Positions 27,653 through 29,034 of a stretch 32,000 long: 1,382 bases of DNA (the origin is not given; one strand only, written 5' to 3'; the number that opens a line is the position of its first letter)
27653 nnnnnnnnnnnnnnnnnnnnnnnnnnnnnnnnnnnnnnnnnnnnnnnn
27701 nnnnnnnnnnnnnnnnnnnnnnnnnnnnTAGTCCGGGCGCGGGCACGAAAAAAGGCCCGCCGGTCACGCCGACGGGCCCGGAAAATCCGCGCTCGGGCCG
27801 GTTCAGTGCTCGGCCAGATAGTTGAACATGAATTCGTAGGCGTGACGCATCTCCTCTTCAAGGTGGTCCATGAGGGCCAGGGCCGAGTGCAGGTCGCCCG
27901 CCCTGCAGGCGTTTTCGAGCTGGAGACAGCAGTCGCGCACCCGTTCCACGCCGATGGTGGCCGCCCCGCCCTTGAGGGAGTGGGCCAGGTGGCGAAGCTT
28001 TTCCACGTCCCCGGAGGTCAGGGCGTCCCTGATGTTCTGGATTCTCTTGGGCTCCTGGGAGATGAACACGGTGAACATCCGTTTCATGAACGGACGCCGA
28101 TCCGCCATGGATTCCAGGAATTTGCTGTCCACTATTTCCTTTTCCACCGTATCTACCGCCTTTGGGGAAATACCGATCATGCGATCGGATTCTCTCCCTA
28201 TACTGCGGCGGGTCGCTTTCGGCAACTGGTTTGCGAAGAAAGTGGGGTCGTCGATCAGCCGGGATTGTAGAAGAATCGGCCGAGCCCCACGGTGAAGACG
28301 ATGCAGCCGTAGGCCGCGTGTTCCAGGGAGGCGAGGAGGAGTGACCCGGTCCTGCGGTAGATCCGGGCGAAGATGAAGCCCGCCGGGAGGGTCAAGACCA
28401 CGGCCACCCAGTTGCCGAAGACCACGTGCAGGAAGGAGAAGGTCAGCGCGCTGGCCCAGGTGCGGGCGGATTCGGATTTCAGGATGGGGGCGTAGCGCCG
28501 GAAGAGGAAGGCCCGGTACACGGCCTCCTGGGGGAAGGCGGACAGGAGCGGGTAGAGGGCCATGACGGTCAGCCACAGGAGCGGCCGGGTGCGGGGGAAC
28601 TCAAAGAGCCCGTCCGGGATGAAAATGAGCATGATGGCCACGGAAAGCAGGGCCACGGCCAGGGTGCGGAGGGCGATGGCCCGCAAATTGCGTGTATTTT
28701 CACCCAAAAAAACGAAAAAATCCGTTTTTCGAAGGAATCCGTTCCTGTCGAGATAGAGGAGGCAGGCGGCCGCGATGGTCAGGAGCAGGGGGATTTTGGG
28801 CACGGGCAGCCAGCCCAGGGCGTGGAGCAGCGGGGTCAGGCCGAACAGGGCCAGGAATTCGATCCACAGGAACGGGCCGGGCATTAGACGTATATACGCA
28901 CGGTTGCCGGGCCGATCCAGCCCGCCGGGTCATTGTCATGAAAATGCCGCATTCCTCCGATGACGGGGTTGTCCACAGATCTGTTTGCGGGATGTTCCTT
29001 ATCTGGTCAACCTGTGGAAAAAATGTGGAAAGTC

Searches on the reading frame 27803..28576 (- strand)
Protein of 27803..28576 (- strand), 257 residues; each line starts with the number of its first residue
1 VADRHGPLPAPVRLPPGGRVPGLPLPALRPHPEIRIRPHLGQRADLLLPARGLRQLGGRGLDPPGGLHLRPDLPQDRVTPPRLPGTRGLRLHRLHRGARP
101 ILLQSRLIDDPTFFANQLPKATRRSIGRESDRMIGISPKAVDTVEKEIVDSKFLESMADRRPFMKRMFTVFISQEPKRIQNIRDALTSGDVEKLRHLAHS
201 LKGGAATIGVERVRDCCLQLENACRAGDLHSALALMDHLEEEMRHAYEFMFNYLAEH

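Call 33: search_protein_families(library=pfam, proteins=[window:27803-28576:-], max_evalue=0.00001)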
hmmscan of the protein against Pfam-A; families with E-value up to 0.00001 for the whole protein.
window:27803-28576:- (257 aa): 1 family
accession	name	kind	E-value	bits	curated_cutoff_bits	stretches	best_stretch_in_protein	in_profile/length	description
PF01627.28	Hpt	-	2.9e-19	69.5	24.6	1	167-244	2-79/84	Hpt domain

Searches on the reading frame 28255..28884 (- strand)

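Call 33: search_protein_families(library=pfam, proteins=[window:28255-28884:-], max_evalue=0.00001)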
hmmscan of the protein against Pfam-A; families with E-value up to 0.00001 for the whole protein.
window:28255-28884:- (209 aa): 1 family
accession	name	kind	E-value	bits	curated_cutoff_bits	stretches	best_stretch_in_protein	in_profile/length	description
PF02517.21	Rce1-like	-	3.2e-12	47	22.4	1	103-192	3-90/93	Type II CAAX prenyl endopeptidase Rce1-like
